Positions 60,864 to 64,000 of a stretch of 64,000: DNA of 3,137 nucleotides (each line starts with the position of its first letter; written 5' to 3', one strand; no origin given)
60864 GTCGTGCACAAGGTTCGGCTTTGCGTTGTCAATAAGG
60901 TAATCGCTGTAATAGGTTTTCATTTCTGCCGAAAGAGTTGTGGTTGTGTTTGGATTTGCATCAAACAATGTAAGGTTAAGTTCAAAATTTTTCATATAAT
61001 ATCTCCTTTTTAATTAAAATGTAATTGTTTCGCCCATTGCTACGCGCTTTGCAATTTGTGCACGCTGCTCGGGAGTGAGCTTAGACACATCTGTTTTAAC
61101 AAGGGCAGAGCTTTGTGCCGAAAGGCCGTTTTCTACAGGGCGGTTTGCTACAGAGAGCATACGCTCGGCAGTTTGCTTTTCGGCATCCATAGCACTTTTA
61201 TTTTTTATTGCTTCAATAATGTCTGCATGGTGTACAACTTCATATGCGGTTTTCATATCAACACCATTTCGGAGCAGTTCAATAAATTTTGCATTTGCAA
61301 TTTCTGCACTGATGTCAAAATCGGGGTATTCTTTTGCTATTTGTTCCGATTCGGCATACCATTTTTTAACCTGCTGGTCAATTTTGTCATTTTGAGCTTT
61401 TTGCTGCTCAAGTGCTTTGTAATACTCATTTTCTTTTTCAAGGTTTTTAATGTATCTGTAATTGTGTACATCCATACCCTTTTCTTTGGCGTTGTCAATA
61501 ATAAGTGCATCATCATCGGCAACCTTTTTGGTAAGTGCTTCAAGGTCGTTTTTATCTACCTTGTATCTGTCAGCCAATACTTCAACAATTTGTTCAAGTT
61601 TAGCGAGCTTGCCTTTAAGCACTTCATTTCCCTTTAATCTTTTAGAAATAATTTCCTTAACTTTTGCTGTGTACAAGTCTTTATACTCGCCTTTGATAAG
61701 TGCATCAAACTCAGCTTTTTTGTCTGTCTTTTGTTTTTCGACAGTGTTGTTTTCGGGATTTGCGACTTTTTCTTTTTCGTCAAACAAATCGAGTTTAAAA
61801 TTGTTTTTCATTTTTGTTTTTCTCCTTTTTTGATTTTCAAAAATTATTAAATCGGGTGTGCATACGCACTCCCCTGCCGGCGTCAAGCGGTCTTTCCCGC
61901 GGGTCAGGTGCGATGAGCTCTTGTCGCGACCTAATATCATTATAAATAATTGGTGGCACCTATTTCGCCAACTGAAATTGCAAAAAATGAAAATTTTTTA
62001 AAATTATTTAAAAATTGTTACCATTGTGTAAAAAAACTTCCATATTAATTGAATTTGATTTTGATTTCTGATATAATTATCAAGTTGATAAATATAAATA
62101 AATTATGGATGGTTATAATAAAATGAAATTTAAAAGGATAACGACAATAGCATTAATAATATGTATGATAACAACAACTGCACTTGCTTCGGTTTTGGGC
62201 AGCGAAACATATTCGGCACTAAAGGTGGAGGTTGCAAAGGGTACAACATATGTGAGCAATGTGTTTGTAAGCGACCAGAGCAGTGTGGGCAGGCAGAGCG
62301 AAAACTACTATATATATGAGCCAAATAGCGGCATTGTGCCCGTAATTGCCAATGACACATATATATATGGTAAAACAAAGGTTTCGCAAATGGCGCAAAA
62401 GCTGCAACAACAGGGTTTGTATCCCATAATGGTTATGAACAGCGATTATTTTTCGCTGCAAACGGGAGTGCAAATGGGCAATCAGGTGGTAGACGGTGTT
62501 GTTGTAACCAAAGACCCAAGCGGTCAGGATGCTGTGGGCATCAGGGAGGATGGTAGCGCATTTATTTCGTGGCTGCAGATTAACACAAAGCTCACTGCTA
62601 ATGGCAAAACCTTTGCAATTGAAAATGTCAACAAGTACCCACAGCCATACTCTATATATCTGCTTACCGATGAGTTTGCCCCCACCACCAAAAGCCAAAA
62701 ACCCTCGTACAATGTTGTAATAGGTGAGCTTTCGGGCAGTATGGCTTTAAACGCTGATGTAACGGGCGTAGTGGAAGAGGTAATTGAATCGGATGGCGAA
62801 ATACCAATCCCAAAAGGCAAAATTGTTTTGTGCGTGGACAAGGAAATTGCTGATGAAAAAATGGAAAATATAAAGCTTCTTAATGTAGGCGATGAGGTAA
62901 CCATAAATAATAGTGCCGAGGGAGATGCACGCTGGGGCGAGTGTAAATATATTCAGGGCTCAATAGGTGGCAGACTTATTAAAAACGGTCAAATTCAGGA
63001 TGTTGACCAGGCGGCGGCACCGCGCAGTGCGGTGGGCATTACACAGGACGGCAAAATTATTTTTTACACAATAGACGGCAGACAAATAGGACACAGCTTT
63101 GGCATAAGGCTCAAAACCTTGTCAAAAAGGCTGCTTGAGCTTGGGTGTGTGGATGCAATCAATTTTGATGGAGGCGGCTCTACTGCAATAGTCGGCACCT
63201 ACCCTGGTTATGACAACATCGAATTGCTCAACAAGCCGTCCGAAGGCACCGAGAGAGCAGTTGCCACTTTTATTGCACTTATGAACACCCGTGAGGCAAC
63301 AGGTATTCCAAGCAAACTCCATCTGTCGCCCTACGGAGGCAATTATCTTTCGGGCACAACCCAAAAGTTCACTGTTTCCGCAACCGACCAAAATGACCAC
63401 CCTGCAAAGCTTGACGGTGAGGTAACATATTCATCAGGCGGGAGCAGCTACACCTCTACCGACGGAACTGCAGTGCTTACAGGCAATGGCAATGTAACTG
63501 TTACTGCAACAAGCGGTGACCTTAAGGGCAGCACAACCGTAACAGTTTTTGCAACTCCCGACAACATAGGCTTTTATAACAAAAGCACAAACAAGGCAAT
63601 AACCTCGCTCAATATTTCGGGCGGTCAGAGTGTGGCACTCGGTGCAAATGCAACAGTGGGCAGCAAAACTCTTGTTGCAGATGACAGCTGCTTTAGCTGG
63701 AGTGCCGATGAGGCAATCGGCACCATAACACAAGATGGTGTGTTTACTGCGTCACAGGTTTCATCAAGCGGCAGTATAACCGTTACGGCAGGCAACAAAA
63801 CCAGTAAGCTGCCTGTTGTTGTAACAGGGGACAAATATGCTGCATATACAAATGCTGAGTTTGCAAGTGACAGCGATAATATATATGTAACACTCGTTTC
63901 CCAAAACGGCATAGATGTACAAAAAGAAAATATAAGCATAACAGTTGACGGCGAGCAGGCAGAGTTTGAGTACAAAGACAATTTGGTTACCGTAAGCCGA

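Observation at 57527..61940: Intact capsid-plus-terminase module with no portal, protease, tail, lysis or integration genes and an atypical gene order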

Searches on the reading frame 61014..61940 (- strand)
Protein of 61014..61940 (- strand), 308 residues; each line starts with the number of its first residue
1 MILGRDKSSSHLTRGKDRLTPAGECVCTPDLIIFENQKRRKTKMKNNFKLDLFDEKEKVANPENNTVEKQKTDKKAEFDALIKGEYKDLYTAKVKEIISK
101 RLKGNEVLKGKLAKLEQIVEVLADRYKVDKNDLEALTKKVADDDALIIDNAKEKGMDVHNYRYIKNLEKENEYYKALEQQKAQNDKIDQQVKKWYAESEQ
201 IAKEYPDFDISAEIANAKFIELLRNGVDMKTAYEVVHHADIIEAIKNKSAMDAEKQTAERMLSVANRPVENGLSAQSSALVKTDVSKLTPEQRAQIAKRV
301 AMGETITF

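Call 5: search_protein_families(library=pfam, proteins=[window:61014-61940:-], max_evalue=0.1)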
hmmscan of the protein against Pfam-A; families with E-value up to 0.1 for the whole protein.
window:61014-61940:- (308 aa): 0 families

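Call 6: search_protein_families(library=phrogs, proteins=[window:61014-61940:-], max_evalue=0.1)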
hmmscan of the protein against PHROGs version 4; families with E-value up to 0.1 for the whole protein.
window:61014-61940:- (308 aa): 1 family
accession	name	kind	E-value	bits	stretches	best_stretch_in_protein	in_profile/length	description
phrog_13908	-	unknown function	7.6e-66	223.4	1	60-308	44-292/294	-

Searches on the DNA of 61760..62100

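Call 78: search_rna_families(source=window, start=61760, end=62100, threshold=evalue, max_evalue=1, show_alignments=2)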
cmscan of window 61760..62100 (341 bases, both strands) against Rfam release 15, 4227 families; matches with E-value up to 1: 1.
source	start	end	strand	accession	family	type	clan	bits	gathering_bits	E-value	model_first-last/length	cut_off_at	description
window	61812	61915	+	RF00457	IRES_mnt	Cis-reg; IRES;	-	14.8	100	0.12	1-203/203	no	Mnt IRES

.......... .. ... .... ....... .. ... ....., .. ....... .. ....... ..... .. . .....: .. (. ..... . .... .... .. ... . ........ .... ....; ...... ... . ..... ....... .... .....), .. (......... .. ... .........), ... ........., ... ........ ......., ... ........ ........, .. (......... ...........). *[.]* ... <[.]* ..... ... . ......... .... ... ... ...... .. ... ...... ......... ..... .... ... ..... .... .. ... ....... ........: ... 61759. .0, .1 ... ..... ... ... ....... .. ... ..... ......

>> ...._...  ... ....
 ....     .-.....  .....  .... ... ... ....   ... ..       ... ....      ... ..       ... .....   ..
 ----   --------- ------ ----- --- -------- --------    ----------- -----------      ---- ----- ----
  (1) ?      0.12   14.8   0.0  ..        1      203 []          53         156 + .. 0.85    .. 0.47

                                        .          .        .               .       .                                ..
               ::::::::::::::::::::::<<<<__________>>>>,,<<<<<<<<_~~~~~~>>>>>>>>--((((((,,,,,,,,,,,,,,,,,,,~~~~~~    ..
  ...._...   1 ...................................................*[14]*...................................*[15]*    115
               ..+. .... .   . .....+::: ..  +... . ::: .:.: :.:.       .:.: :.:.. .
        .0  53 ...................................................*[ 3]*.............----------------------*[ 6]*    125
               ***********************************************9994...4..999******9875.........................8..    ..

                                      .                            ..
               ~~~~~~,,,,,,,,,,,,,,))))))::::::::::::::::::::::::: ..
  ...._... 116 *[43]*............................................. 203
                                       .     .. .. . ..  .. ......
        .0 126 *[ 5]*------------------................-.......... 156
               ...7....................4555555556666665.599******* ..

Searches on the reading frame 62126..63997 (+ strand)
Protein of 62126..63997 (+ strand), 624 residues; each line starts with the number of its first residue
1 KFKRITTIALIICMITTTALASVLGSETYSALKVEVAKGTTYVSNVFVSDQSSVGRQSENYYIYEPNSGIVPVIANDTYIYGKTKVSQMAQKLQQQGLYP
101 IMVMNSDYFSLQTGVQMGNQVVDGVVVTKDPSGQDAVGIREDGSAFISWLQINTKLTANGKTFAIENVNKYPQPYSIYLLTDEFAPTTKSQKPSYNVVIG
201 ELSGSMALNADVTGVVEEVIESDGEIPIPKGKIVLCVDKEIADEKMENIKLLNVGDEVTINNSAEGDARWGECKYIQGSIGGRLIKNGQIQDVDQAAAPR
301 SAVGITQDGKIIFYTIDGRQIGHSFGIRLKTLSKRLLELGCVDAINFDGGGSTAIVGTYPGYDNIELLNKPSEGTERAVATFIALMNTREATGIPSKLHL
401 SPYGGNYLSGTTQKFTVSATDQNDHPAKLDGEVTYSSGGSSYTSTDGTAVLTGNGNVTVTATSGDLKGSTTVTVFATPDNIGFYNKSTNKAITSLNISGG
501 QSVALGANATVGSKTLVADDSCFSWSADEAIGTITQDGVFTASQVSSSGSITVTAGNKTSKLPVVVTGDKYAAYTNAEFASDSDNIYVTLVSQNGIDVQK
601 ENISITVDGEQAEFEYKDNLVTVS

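Call 105: search_protein_families(library=pfam, proteins=[window:62126-63997:+], max_evalue=0.001)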
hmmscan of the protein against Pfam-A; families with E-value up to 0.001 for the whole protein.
window:62126-63997:+ (624 aa): 2 families
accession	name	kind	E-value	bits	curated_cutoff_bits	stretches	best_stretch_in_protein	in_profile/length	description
PF09992.14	NAGPA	-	9e-30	104.5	25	1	208-385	7-168/169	Phosphodiester glycosidase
PF02368.24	Big_2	-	0.00012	22.4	22.8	1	407-474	14-79/79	Bacterial Ig-like domain (group 2)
